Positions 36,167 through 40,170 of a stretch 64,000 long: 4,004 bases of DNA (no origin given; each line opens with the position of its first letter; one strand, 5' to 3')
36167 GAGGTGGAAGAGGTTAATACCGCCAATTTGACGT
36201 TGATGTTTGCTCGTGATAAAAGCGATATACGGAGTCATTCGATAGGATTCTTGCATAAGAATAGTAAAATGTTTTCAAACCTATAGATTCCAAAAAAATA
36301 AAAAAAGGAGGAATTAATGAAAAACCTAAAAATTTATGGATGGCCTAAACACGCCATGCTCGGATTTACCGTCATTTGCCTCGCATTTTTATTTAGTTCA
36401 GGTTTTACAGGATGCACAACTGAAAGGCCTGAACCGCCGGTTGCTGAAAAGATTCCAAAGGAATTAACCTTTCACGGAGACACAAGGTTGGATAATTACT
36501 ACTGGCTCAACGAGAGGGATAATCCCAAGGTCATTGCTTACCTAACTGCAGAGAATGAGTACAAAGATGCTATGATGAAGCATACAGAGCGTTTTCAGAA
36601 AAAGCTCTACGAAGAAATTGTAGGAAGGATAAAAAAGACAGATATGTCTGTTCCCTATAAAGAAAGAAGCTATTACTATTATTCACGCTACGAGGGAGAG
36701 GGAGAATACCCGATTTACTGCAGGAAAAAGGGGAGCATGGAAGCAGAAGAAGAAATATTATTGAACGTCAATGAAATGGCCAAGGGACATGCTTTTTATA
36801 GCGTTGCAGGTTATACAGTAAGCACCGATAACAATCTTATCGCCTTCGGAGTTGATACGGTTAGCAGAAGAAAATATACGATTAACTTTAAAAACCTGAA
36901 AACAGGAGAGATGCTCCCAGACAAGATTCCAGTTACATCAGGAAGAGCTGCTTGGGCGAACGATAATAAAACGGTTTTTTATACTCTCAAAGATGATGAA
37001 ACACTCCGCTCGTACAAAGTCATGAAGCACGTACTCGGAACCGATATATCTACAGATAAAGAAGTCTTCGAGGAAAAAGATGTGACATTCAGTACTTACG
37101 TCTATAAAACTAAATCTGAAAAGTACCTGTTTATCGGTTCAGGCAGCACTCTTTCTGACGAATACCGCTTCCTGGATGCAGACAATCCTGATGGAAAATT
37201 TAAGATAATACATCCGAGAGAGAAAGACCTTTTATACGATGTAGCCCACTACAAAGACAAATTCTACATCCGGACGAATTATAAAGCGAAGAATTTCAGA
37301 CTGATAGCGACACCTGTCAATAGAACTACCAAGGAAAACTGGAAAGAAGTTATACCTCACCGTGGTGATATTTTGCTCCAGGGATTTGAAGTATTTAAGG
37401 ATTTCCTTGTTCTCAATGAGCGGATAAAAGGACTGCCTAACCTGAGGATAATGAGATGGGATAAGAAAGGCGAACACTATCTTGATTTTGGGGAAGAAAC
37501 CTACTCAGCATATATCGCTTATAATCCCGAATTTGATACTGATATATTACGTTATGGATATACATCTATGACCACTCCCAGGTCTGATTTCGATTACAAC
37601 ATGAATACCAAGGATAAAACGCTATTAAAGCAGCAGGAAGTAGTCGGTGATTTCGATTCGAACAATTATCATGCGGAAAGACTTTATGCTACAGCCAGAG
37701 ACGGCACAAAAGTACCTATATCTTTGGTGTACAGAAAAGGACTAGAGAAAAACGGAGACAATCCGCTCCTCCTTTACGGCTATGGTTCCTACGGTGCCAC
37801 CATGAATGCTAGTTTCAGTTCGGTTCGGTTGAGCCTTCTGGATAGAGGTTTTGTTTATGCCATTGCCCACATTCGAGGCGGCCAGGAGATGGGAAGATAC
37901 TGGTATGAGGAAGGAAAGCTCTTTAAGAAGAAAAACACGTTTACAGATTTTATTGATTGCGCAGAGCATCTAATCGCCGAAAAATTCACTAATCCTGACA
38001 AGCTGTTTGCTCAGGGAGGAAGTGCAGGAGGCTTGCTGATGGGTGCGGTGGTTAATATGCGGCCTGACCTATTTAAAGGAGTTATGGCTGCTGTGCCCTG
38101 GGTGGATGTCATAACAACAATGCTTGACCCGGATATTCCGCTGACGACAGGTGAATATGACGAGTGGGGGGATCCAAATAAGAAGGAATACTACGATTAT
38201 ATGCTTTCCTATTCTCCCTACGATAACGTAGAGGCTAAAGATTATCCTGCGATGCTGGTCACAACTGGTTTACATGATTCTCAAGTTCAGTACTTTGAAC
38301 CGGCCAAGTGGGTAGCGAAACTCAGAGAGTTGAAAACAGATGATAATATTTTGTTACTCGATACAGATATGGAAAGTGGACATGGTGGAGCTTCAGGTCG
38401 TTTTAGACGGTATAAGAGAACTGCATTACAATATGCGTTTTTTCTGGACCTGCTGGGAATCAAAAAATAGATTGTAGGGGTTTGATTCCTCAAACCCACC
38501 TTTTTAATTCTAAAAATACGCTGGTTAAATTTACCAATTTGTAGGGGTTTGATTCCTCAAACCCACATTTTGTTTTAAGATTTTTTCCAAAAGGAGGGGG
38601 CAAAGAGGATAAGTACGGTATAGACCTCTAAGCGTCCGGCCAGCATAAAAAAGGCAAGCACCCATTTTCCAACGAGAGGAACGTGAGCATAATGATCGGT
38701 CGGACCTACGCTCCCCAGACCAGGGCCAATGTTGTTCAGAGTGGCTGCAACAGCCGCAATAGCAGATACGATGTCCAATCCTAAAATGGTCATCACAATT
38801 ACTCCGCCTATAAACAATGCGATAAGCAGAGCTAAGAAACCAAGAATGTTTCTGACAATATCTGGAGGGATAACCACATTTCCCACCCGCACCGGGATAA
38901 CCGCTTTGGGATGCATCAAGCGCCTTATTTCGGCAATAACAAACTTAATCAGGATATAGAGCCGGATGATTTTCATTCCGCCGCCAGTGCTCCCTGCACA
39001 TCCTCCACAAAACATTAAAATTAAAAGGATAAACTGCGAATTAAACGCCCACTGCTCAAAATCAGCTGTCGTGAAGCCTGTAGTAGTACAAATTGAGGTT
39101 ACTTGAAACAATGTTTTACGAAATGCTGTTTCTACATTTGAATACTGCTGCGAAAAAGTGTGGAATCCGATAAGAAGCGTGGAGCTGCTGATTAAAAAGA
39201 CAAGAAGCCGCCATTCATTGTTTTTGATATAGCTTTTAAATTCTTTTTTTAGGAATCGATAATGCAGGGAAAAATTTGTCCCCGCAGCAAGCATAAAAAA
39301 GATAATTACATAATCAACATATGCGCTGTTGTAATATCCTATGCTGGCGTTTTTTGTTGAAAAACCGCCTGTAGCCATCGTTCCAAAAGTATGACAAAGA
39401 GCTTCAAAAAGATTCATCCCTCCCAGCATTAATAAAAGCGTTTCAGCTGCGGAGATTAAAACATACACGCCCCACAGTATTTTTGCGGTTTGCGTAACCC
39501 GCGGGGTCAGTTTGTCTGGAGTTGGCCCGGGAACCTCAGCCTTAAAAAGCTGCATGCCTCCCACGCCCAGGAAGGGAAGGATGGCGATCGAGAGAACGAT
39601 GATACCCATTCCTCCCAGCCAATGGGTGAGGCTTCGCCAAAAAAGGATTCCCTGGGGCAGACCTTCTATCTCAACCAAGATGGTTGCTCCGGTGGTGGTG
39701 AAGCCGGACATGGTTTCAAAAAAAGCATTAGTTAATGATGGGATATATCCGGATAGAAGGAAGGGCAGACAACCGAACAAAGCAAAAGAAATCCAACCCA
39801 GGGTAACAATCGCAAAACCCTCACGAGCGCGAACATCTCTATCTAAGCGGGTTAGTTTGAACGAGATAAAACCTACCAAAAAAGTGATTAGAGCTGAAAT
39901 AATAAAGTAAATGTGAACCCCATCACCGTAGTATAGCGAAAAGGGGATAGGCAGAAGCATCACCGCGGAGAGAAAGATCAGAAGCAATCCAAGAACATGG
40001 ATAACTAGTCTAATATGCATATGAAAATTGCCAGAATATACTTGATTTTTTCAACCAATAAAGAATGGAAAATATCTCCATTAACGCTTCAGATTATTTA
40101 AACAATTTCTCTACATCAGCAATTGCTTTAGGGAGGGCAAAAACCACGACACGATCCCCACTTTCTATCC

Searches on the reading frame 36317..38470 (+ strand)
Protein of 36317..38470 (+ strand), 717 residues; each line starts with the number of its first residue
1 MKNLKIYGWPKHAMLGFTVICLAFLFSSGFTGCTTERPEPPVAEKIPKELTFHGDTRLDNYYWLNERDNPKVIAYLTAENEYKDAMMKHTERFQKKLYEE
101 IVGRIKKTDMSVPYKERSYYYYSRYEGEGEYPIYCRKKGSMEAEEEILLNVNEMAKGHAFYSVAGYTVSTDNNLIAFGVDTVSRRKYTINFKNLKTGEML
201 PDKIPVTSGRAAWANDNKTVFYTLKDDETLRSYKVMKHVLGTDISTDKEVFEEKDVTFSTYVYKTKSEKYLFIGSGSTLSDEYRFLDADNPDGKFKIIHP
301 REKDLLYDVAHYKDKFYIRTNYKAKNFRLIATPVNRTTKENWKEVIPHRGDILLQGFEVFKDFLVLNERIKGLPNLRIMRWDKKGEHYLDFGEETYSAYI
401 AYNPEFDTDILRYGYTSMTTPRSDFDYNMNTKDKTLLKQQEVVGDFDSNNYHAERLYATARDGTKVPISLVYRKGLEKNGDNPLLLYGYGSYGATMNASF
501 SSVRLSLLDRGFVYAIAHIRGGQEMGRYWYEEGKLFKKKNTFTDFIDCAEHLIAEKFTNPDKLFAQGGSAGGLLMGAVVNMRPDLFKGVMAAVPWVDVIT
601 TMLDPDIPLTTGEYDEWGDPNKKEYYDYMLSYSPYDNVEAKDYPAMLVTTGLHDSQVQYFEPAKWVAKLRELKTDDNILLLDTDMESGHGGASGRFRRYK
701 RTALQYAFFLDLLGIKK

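Call 10: search_protein_families(library=pfam, proteins=[window:36317-38470:+])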
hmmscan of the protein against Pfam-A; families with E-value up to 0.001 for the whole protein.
window:36317-38470:+ (717 aa): 2 families
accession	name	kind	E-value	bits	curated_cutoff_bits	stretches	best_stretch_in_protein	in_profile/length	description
PF02897.21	Peptidase_S9_N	-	6.3e-113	378.1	24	1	42-440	2-414/414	Prolyl oligopeptidase, N-terminal beta-propeller domain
PF00326.27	Peptidase_S9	-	1.9e-69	233.9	22.6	1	499-714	2-211/213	Prolyl oligopeptidase family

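Call 21: find_encoding_contigs(protein=window:36317-38470:+, flank=10000, max_places=4)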
Protein window:36317-38470:+ (717 aa): no gene with exactly this product is on record in the collection.

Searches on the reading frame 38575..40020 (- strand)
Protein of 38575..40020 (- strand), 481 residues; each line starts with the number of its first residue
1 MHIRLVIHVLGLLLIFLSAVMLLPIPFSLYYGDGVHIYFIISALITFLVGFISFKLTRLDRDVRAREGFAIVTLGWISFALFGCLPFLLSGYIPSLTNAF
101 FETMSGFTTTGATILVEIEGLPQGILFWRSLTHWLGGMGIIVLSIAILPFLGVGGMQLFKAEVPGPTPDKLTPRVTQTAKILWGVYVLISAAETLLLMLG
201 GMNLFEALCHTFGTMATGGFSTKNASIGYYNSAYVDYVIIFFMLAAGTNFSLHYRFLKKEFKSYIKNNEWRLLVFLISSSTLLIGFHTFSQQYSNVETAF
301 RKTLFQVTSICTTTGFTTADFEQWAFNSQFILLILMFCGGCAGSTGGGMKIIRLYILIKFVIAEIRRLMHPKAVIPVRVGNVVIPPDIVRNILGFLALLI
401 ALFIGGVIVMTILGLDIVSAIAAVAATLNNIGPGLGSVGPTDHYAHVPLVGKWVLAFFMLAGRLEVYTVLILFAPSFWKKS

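Call 10: search_protein_families(library=pfam, proteins=[window:38575-40020:-])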
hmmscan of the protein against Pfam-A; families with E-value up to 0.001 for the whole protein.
window:38575-40020:- (481 aa): 1 family
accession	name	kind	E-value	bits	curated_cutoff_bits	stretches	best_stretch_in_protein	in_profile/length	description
PF02386.22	TrkH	-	7.9e-75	252.6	27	1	49-478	16-500/502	Cation transport protein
